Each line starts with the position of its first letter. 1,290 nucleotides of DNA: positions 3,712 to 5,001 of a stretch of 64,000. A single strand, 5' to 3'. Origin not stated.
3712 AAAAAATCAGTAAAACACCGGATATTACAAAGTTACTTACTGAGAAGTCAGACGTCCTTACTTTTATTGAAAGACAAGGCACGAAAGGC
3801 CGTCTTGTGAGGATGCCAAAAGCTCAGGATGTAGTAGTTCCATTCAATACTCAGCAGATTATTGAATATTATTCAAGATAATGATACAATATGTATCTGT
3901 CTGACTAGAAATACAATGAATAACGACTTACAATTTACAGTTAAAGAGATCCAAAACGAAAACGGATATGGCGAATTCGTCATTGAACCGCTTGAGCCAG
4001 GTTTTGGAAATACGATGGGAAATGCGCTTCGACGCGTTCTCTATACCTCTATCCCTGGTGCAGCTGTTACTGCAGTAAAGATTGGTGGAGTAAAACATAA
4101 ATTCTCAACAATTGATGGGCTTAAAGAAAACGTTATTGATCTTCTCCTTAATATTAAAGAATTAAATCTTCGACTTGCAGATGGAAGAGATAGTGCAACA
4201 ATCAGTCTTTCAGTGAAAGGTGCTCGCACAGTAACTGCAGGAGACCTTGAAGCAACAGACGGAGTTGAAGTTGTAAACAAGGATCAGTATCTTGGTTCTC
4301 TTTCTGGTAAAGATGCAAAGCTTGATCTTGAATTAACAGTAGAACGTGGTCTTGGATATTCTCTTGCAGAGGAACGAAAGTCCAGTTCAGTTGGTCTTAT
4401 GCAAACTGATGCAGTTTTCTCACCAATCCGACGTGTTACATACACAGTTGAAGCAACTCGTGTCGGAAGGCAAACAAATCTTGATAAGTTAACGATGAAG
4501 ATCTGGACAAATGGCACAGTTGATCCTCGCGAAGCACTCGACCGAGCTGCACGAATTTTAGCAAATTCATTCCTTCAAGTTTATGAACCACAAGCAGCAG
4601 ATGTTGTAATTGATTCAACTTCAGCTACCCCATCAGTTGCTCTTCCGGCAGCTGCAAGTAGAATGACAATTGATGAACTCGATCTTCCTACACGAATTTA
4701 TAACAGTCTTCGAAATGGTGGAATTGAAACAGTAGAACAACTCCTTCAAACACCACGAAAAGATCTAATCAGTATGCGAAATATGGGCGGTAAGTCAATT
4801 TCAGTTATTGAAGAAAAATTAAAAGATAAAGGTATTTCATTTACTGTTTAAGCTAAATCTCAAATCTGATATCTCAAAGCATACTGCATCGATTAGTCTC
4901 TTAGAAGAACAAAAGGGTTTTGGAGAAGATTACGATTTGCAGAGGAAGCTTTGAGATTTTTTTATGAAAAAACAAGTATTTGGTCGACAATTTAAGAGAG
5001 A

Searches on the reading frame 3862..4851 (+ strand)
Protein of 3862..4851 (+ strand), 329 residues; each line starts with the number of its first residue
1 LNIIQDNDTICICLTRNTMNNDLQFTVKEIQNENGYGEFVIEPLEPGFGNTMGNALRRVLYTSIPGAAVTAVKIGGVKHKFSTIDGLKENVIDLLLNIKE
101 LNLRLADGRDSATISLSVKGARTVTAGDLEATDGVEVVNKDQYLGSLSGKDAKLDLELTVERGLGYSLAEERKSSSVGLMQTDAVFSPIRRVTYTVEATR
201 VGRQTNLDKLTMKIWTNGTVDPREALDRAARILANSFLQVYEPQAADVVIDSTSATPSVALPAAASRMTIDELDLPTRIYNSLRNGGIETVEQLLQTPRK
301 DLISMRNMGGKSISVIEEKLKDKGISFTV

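Call 33: find_homologous_proteins(query=window:3862-4851:+, max_evalue=1e-30)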
Query window:3862-4851:+ (329 aa): 7938 proteins with E <= 1e-30 among 8000 candidates; the best 120 are listed.
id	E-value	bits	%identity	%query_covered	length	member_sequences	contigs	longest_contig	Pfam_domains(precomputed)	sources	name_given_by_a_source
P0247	2.7e-194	662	100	95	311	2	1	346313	PF01000.32,PF03118.22,PF01193.30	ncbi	-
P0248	1.4e-180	617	90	95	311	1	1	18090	PF01000.32,PF03118.22,PF01193.30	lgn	-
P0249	2.1e-171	587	86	95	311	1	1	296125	PF01000.32,PF03118.22,PF01193.30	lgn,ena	-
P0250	2.8e-168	577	88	95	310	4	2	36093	PF01000.32,PF03118.22,PF01193.30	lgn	-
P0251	1.3e-159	548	83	92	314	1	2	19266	PF01000.32,PF03118.22,PF01193.30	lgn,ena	-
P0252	1.7e-159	548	83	92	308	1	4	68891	PF01000.32,PF03118.22,PF01193.30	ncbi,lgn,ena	-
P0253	6.3e-156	536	81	92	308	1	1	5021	PF01000.32,PF03118.22,PF01193.30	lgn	-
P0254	1.2e-155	535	75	99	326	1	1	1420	PF01000.32,PF03118.22,PF01193.30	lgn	-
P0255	4.7e-155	533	75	99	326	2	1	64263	PF01000.32,PF03118.22,PF01193.30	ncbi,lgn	-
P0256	7.5e-155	533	79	93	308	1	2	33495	PF01000.32,PF03118.22,PF01193.30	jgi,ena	-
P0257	1.5e-154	532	77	95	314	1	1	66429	PF01000.32,PF03118.22,PF01193.30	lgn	-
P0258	2.5e-154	531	79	93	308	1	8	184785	PF01000.32,PF03118.22,PF01193.30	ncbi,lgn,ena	-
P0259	2.9e-154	531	78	95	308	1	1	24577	PF01000.32,PF03118.22,PF01193.30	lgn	-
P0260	4.2e-154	530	80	93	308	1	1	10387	PF01000.32,PF03118.22,PF01193.30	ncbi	-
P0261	9.6e-154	529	79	93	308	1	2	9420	PF01000.32,PF03118.22,PF01193.30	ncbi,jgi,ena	jgi:DNA-directed RNA polymerase subunit alpha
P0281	2.1e-148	511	76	95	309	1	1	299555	PF01000.32,PF03118.22,PF01193.30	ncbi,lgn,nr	ncbi:MAG: DNA-directed RNA polymerase subunit alpha [Candidatus Levybacteria bacterium]|nr:DNA-direc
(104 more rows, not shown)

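Call 40: search_protein_families(library=ncbifam, proteins=[L008:12374-13306:-, L060:6571-7419:-, L008:8601-9908:-, L044:9290-9967:-, L060:7416-8456:-, L008:10879-12393:-, L060:5075-6574:-, L060:4237-5082:+, L057:10001-10792:+], max_evalue=1e-10)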
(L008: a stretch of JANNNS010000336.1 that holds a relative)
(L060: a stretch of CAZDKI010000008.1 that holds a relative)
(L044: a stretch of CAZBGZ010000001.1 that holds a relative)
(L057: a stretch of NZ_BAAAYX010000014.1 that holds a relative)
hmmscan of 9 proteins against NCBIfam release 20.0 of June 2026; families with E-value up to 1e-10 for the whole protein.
L008:12374-13306:- (310 aa): 5 families
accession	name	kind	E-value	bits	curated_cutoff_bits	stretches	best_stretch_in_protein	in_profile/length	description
TIGR03465.1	HpnD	equivalog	2.4e-61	207.1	278.6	1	38-305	2-265/267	presqualene diphosphate synthase HpnD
NF045686.1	PhytoSynCyanob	equivalog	1.2e-49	169.1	550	1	23-299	13-298/310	15-cis-phytoene synthase CrtB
TIGR03464.1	HpnC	equivalog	6e-48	163.7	250.45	1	45-305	9-266/267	squalene synthase HpnC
NF045921.1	PhytnSynCrtBRhod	equivalog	3.4e-35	122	500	1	29-303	5-274/307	15-cis-phytoene synthase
NF042419.1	Phyto_syn_CrtB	equivalog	8.8e-32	110.9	480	1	43-304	16-282/306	15-cis-phytoene synthase CrtB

L060:6571-7419:- (282 aa): 5 families
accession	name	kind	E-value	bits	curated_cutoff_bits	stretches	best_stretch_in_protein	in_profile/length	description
TIGR03465.1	HpnD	equivalog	6.7e-58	195.8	278.6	1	20-281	4-265/267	presqualene diphosphate synthase HpnD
TIGR03464.1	HpnC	equivalog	1.5e-47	162.4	250.45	1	28-280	12-265/267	squalene synthase HpnC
NF045686.1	PhytoSynCyanob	equivalog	3.7e-44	151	550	1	12-278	22-301/310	15-cis-phytoene synthase CrtB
NF045921.1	PhytnSynCrtBRhod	equivalog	3.9e-42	144.8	500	1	18-280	13-275/307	15-cis-phytoene synthase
NF042419.1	Phyto_syn_CrtB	equivalog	6.8e-37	127.6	480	1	23-280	16-282/306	15-cis-phytoene synthase CrtB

L008:8601-9908:- (435 aa): 5 families
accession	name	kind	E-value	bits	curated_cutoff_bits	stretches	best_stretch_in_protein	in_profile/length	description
NF002995.0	PRK03759.1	equivalog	3.9e-66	222.2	127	1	251-412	6-168/185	isopentenyl-diphosphate Delta-isomerase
TIGR02150.1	IPP_isom_1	equivalog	3.7e-44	150.4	105.8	1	254-409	1-155/159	isopentenyl-diphosphate delta-isomerase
TIGR03460.1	crt_membr_arch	equivalog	3.3e-40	138.5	154.7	1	9-243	15-245/248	bisanhydrobacterioruberin hydratase CruF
NF041333.1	CruF_Halo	equivalog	7.6e-31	107.5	300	1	11-239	26-257/268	bisanhydrobacterioruberin hydratase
NF045693.1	GCarotHydoxCruF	equivalog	2.1e-18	66.7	400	1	37-184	61-214/310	gamma-carotene 1'-hydroxylase CruF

L044:9290-9967:- (225 aa): 3 families
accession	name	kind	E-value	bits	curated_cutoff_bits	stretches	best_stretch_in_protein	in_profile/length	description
TIGR03460.1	crt_membr_arch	equivalog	1.2e-39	136.7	154.7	1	15-210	41-242/248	bisanhydrobacterioruberin hydratase CruF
NF041333.1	CruF_Halo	equivalog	1.4e-28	100.1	300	1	27-212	64-259/268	bisanhydrobacterioruberin hydratase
NF045693.1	GCarotHydoxCruF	equivalog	3.4e-21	75.9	400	1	16-222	58-283/310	gamma-carotene 1'-hydroxylase CruF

L060:7416-8456:- (346 aa): 15 families
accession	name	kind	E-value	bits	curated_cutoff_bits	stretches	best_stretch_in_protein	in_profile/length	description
NF041169.1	f2_encap_cargo4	exception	3.9e-44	151.3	450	1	40-343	41-332/334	family 2 encapsulin nanocompartment cargo protein polyprenyl transferase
NF042416.1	GFPPS_Mycobact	equivalog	3.9e-38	131.3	600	1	36-324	29-328/350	bifunctional (2E,6E)-farnesyl/geranyl diphosphate synthase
NF040698.1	IdsA_Meth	equivalog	2.2e-35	122.4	468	1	37-343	30-326/328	short chain isoprenyl diphosphate synthase IdsA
NF041003.1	GGPP_syn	equivalog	5.3e-34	117.8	500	1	37-328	28-307/326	geranylgeranyl diphosphate synthase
NF045485.1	FPPsyn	subfamily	8.6e-25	87.4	275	1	46-274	34-257/288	farnesyl diphosphate synthase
TIGR02748.1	GerC3_HepT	equivalog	2.5e-24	86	456.55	1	35-343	29-317/319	heptaprenyl diphosphate synthase component II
TIGR02749.1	prenyl_cyano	equivalog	2.1e-22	79.6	383.2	1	25-344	21-321/322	solanesyl diphosphate synthase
NF042417.1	NPPPS_Mycobact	equivalog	3.9e-22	78.7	600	1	43-343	50-333/335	nonaprenyl/(2E,6E)-farnesyl/geranylgeranyl diphosphat synthase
NF045628.1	HxpDPsynlarge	equivalog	2.1e-20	73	500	1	40-343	26-309/311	hexaprenyl-diphosphate synthase large subunit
NF040789.2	gerfarn_diphsyn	equivalog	3.8e-19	69.1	560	1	71-338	83-338/345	geranylfarnesyl diphosphate synthase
NF045685.1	GGPPSynCrtE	equivalog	3.4e-17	62.4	460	1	13-275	6-263/293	geranylgeranyl diphosphate synthase CrtE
NF045549.1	GGPPsyn_IdsB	equivalog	1.9e-16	60.1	475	1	46-338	62-339/346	geranylgeranyl diphosphate synthase IdsB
NF007877.0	PRK10581.1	equivalog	1.4e-15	57.2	321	1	48-247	43-236/299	(2E,6E)-farnesyl diphosphate synthase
NF008140.0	PRK10888.1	equivalog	1.6e-15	57.2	412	1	35-246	30-223/323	octaprenyl diphosphate synthase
NF040627.1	GFPS_Meth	equivalog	2.5e-14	53.4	600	1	45-247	36-218/285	geranylfarnesyl diphosphate synthase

L008:10879-12393:- (504 aa): 10 families
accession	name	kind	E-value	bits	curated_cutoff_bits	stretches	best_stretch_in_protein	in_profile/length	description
NF058655.1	CrtID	equivalog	5.3e-183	609.2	640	1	9-488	1-477/478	bifunctional phytoene desaturase/3,4-desaturase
TIGR02734.1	crtI_fam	subfamily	3.1e-155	517.7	238.1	1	9-500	1-496/504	phytoene desaturase family protein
NF042421.1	hydcarot_desat_CrtD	equivalog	6.6e-75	252.4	500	1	7-487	2-478/487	1-hydroxycarotenoid 3,4-desaturase CrtD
NF045637.1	carotdesatCrtDProt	equivalog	2.8e-73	247.1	580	1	9-488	1-478/485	1-hydroxycarotenoid 3,4-desaturase CrtD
TIGR02730.1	carot_isom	equivalog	5.1e-37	127.8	586.9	1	211-488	210-484/493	carotenoid isomerase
TIGR02733.1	desat_CrtD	equivalog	1.9e-24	86.2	549.7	1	7-492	2-488/492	C-3',4' desaturase CrtD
NF045689.1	BCarotKetCrtO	equivalog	4.8e-23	81.5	1000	1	7-284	4-299/563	beta-carotene ketolase CrtO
NF005560.0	PRK07233.1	equivalog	2.6e-15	56.2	252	0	8-55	2-49/435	hypothetical protein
NF005547.0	PRK07208.1-3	equivalog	2.2e-13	49.7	380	0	6-62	4-60/465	hypothetical protein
NF005548.0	PRK07208.1-4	equivalog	1.2e-11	43.9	389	1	5-281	2-268/488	hypothetical protein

L060:5075-6574:- (499 aa): 8 families
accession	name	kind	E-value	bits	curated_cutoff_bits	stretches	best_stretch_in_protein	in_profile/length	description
NF058655.1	CrtID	equivalog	3.8e-191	636.1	640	1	3-482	1-477/478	bifunctional phytoene desaturase/3,4-desaturase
TIGR02734.1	crtI_fam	subfamily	5.7e-154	513.5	238.1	1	3-494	1-496/504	phytoene desaturase family protein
NF042421.1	hydcarot_desat_CrtD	equivalog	1.1e-89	301.1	500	1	2-482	3-479/487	1-hydroxycarotenoid 3,4-desaturase CrtD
NF045637.1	carotdesatCrtDProt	equivalog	3.2e-62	210.6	580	1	3-488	1-484/485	1-hydroxycarotenoid 3,4-desaturase CrtD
TIGR02730.1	carot_isom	equivalog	2.2e-29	102.7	586.9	1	198-486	203-488/493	carotenoid isomerase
NF045689.1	BCarotKetCrtO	equivalog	2.4e-25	89.1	1000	0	344-470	381-521/563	beta-carotene ketolase CrtO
TIGR02733.1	desat_CrtD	equivalog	4.2e-21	75.2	549.7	1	2-487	3-489/492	C-3',4' desaturase CrtD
NF005560.0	PRK07233.1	equivalog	8.1e-14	51.3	252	0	1-50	1-50/435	hypothetical protein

L060:4237-5082:+ (281 aa): 5 families
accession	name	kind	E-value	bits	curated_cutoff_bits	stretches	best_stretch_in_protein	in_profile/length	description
NF009516.0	PRK12875.1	equivalog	1.3e-76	257.4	205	1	4-279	17-289/292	prenyltransferase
NF009608.0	PRK13105.1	equivalog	7.4e-37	127.1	217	1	2-277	7-287/291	prenyltransferase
NF010119.0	PRK13595.1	equivalog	3e-36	125.4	248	1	3-271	11-282/292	prenyltransferase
NF009525.0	PRK12887.1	equivalog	2.8e-14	53.2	226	1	3-245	13-271/310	homogentisate phytyltransferase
NF005742.0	PRK07566.1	equivalog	3.2e-12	46.2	313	1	4-248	28-279/315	chlorophyll synthase ChlG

L057:10001-10792:+ (264 aa): 4 families
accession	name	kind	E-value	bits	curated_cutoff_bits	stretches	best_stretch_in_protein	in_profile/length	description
NF009516.0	PRK12875.1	equivalog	2.9e-74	249.8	205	1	2-264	18-282/292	prenyltransferase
NF010119.0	PRK13595.1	equivalog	1e-45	156.5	248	1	1-260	12-275/292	prenyltransferase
NF009608.0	PRK13105.1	equivalog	6.7e-42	143.6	217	1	1-261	9-279/291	prenyltransferase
NF009525.0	PRK12887.1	equivalog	3.5e-11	43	226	0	15-231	32-259/310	homogentisate phytyltransferase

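Call 63: find_encoding_contigs(protein=P0252, flank=10000, max_places=1)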
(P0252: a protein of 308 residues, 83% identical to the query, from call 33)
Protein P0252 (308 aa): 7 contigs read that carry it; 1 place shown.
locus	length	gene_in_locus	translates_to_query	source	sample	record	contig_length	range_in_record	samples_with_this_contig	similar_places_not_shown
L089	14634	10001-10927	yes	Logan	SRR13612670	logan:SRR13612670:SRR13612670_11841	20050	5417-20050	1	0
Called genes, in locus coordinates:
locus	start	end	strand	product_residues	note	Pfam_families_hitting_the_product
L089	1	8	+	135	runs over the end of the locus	PF00252:Ribosomal_L16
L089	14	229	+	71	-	PF00831:Ribosomal_L29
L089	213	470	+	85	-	PF00366:Ribosomal_S17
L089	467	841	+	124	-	PF00238:Ribosomal_L14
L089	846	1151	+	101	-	PF22682:Ribosomal_uL24m-like (weak), PF00467:KOW (weak), PF17136:ribosomal_L24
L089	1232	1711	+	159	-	PF00281:Ribosomal_L5, PF00673:Ribosomal_L5_C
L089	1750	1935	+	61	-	PF00253:Ribosomal_S14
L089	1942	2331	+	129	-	PF00410:Ribosomal_S8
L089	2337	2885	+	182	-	PF00347:Ribosomal_L6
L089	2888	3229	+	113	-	PF00861:Ribosomal_L18p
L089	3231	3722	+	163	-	PF00333:Ribosomal_S5, PF03719:Ribosomal_S5_C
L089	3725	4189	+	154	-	PF00828:Ribosomal_L27A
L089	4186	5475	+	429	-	PF00344:SecY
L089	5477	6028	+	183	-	PF00406:ADK, PF02223:Thymidylate_kin (faint), PF13207:AAA_17, PF13238:AAA_18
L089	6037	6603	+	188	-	PF13207:AAA_17 (weak), PF13238:AAA_18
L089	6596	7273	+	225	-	PF02224:Cytidylate_kin, PF13189:Cytidylate_kin2 (faint), PF13238:AAA_18 (faint)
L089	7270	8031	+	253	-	PF00557:Peptidase_M24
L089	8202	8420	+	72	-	PF01176:eIF-1a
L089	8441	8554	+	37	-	PF00444:Ribosomal_L36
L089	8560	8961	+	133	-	PF00416:Ribosomal_S13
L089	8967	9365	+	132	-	PF00411:Ribosomal_S11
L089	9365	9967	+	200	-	PF00163:Ribosomal_S4, PF01479:S4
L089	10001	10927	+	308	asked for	PF01193:RNA_pol_L, PF01000:RNA_pol_A_bac, PF03118:RNA_pol_A_CTD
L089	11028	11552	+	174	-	PF01196:Ribosomal_L17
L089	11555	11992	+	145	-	PF00572:Ribosomal_L13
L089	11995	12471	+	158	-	PF00380:Ribosomal_S9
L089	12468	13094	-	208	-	PF00753:Lactamase_B, PF13483:Lactamase_B_3, PF12706:Lactamase_B_2 (weak)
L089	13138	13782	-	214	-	-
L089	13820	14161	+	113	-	PF04020:Phage_holin_4_2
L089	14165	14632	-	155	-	?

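Call 64: find_encoding_contigs(protein=P0258, flank=10000, max_places=1)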
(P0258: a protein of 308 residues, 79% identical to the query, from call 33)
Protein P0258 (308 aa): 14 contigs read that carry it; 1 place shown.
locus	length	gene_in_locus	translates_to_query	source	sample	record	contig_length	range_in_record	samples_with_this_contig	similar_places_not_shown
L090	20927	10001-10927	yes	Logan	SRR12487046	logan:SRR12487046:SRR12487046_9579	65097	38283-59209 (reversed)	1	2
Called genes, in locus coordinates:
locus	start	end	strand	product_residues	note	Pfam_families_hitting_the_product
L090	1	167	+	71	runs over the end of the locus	PF00831:Ribosomal_L29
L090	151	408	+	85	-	PF00366:Ribosomal_S17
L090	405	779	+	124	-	PF00238:Ribosomal_L14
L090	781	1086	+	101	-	PF22682:Ribosomal_uL24m-like (weak), PF00467:KOW, PF17136:ribosomal_L24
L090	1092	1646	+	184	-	PF00281:Ribosomal_L5, PF00673:Ribosomal_L5_C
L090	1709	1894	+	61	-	PF00253:Ribosomal_S14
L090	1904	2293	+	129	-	PF00410:Ribosomal_S8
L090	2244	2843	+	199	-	PF00347:Ribosomal_L6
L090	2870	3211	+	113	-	PF00861:Ribosomal_L18p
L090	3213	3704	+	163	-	PF00333:Ribosomal_S5, PF03719:Ribosomal_S5_C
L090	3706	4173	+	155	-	PF00828:Ribosomal_L27A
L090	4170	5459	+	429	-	PF00344:SecY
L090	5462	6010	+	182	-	PF00406:ADK, PF02223:Thymidylate_kin (faint), PF13207:AAA_17, PF13238:AAA_18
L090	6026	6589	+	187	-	PF13207:AAA_17 (weak), PF13238:AAA_18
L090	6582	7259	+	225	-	PF02224:Cytidylate_kin, PF13189:Cytidylate_kin2 (faint)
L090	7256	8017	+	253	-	PF00557:Peptidase_M24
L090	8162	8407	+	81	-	PF01176:eIF-1a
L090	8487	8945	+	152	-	PF00416:Ribosomal_S13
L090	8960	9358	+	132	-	PF00411:Ribosomal_S11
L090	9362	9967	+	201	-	PF00163:Ribosomal_S4, PF01479:S4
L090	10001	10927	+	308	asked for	PF01193:RNA_pol_L, PF01000:RNA_pol_A_bac, PF03118:RNA_pol_A_CTD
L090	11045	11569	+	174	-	PF01196:Ribosomal_L17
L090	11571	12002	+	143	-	PF00572:Ribosomal_L13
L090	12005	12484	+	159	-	PF00380:Ribosomal_S9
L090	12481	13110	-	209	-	PF00753:Lactamase_B, PF13483:Lactamase_B_3, PF12706:Lactamase_B_2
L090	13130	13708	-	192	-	-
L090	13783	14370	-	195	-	-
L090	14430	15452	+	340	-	-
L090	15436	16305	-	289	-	PF00144:Beta-lactamase (faint), PF13354:Beta-lactamase2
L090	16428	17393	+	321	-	PF01018:GTP1_OBG, PF01926:MMR_HSR1, PF02421:FeoB_N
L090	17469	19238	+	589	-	PF00664:ABC_membrane, PF00005:ABC_tran, PF02463:SMC_N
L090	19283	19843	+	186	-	PF09723:Zn_ribbon_8 (faint), PF13240:Zn_Ribbon_1 (faint), PF01396:Zn_ribbon_Top1 (faint), PF03119:DNA_ligase_ZBD (faint), PF06677:Auto_anti-p27 (faint), PF26040:Zn_ribbon_CLPX_N (faint)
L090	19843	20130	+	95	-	-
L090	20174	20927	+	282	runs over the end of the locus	-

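Call 65: find_encoding_contigs(protein=P0281, flank=10000, max_places=1)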
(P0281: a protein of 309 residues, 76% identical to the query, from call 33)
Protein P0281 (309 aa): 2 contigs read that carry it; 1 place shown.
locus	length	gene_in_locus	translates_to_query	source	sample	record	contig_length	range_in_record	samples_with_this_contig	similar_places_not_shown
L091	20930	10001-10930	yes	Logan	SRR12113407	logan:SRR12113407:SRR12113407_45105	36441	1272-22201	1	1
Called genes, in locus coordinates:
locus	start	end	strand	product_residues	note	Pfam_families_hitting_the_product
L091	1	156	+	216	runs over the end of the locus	PF07650:KH_2, PF05316:VAR1 (weak), PF00189:Ribosomal_S3_C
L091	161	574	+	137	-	PF00252:Ribosomal_L16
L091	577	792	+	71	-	PF00831:Ribosomal_L29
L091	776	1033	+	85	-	PF00366:Ribosomal_S17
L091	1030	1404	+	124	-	PF00238:Ribosomal_L14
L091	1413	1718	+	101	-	PF00467:KOW, PF17136:ribosomal_L24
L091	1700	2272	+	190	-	PF00281:Ribosomal_L5, PF00673:Ribosomal_L5_C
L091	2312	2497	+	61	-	PF00253:Ribosomal_S14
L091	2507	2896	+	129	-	PF00410:Ribosomal_S8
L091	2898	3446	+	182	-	PF00347:Ribosomal_L6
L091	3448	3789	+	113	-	PF00861:Ribosomal_L18p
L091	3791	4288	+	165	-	PF00333:Ribosomal_S5, PF03719:Ribosomal_S5_C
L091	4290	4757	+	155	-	PF00828:Ribosomal_L27A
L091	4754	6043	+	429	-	PF00344:SecY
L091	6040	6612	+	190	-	PF00406:ADK, PF13207:AAA_17, PF13238:AAA_18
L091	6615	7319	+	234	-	PF02224:Cytidylate_kin, PF13238:AAA_18 (faint)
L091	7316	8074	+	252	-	PF00557:Peptidase_M24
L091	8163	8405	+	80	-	PF01176:eIF-1a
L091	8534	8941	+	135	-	PF00416:Ribosomal_S13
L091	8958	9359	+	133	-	PF00411:Ribosomal_S11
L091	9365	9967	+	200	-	PF00163:Ribosomal_S4, PF22421:SYY_C-terminal (weak), PF01479:S4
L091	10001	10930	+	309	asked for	PF01193:RNA_pol_L, PF01000:RNA_pol_A_bac, PF03118:RNA_pol_A_CTD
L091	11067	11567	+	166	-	PF01196:Ribosomal_L17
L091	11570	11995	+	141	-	PF00572:Ribosomal_L13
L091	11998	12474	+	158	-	PF00380:Ribosomal_S9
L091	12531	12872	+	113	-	PF04020:Phage_holin_4_2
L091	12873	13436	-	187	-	-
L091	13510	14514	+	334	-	-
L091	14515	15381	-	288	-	PF00768:Peptidase_S11 (weak), PF13354:Beta-lactamase2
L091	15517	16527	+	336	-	PF01018:GTP1_OBG, PF02421:FeoB_N, PF01926:MMR_HSR1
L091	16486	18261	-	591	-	PF09972:DUF2207, PF20990:DUF2207_C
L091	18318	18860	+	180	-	PF01396:Zn_ribbon_Top1 (faint), PF13240:Zn_Ribbon_1 (faint)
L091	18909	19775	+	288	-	-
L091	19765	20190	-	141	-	PF00293:NUDIX, PF14815:NUDIX_4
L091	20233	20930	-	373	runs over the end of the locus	PF13167:GTP-bdg_N, PF16360:GTP-bdg_M, PF03193:RsgA_GTPase (faint), PF01926:MMR_HSR1, PF02421:FeoB_N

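Call 66: find_encoding_contigs(protein=P0248, flank=10000, max_places=1)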
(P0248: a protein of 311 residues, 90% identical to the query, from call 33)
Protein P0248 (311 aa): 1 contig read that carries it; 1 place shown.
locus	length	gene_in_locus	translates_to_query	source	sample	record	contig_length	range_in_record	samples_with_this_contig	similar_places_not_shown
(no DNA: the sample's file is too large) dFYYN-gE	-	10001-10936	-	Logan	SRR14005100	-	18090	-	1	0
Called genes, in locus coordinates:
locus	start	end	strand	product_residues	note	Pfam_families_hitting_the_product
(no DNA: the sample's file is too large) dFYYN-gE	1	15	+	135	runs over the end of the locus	PF00252:Ribosomal_L16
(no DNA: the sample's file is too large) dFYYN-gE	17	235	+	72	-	PF00831:Ribosomal_L29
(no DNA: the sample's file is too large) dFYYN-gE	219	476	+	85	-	PF00366:Ribosomal_S17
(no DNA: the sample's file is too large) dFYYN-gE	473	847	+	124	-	PF00238:Ribosomal_L14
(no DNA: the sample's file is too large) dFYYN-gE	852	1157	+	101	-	PF00467:KOW (weak), PF17136:ribosomal_L24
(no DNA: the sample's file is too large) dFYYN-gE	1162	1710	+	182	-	PF00281:Ribosomal_L5, PF00673:Ribosomal_L5_C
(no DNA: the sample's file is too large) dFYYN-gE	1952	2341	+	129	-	PF00410:Ribosomal_S8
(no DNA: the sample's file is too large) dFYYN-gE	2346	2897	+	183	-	PF00347:Ribosomal_L6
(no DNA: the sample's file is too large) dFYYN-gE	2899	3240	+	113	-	PF00861:Ribosomal_L18p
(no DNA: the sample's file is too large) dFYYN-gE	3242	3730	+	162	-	PF00333:Ribosomal_S5, PF03719:Ribosomal_S5_C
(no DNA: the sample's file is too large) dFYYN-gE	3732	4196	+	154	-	PF00828:Ribosomal_L27A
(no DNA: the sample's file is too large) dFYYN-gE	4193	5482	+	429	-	PF00344:SecY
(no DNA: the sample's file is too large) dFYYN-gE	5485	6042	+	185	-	PF00406:ADK, PF02223:Thymidylate_kin (faint), PF13207:AAA_17, PF13238:AAA_18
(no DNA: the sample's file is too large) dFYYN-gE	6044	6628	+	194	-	PF06414:Zeta_toxin (faint), PF00406:ADK, PF13238:AAA_18 (weak), PF13521:AAA_28 (weak), PF13671:AAA_33, PF02223:Thymidylate_kin (faint), PF13207:AAA_17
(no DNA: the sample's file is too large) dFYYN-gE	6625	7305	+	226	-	PF02224:Cytidylate_kin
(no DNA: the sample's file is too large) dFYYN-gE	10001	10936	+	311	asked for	PF01193:RNA_pol_L, PF01000:RNA_pol_A_bac, PF03118:RNA_pol_A_CTD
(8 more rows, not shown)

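Call 67: find_encoding_contigs(protein=P0250, flank=10000, max_places=1)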
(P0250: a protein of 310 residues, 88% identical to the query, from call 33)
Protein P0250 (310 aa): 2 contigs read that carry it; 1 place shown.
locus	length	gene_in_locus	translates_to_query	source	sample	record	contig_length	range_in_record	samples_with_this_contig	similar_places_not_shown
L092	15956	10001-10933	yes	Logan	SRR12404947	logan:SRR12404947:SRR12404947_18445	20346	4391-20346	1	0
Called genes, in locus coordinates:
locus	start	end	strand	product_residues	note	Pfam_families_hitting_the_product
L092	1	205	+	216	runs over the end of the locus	PF07650:KH_2, PF05316:VAR1 (weak), PF00189:Ribosomal_S3_C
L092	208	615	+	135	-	PF00252:Ribosomal_L16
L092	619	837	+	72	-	PF00831:Ribosomal_L29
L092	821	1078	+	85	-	PF00366:Ribosomal_S17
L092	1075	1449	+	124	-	PF00238:Ribosomal_L14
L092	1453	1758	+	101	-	PF00467:KOW, PF17136:ribosomal_L24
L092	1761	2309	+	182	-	PF00281:Ribosomal_L5, PF00673:Ribosomal_L5_C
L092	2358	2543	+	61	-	PF00253:Ribosomal_S14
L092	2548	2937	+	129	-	PF00410:Ribosomal_S8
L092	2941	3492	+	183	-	PF00347:Ribosomal_L6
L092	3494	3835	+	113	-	PF00861:Ribosomal_L18p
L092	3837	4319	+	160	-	PF00333:Ribosomal_S5, PF03719:Ribosomal_S5_C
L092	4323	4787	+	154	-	PF00828:Ribosomal_L27A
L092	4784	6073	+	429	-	PF00344:SecY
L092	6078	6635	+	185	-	PF00406:ADK, PF02223:Thymidylate_kin (faint), PF13207:AAA_17, PF13238:AAA_18, PF01202:SKI (faint)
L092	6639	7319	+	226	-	PF02224:Cytidylate_kin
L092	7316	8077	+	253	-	PF00557:Peptidase_M24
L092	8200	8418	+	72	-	PF01176:eIF-1a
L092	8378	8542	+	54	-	PF00444:Ribosomal_L36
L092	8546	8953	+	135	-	PF00416:Ribosomal_S13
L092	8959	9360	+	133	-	PF00411:Ribosomal_S11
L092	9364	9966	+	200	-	PF00163:Ribosomal_S4, PF01479:S4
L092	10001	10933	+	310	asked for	PF01193:RNA_pol_L, PF01000:RNA_pol_A_bac, PF03118:RNA_pol_A_CTD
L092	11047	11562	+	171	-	PF01196:Ribosomal_L17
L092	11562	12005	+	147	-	PF00572:Ribosomal_L13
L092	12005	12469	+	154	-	PF00380:Ribosomal_S9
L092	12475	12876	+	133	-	-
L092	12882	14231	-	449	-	PF00875:DNA_photolyase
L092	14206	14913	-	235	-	PF00535:Glycos_transf_2, PF10111:Glyco_tranf_2_2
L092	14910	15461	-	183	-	PF00293:NUDIX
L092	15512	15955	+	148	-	?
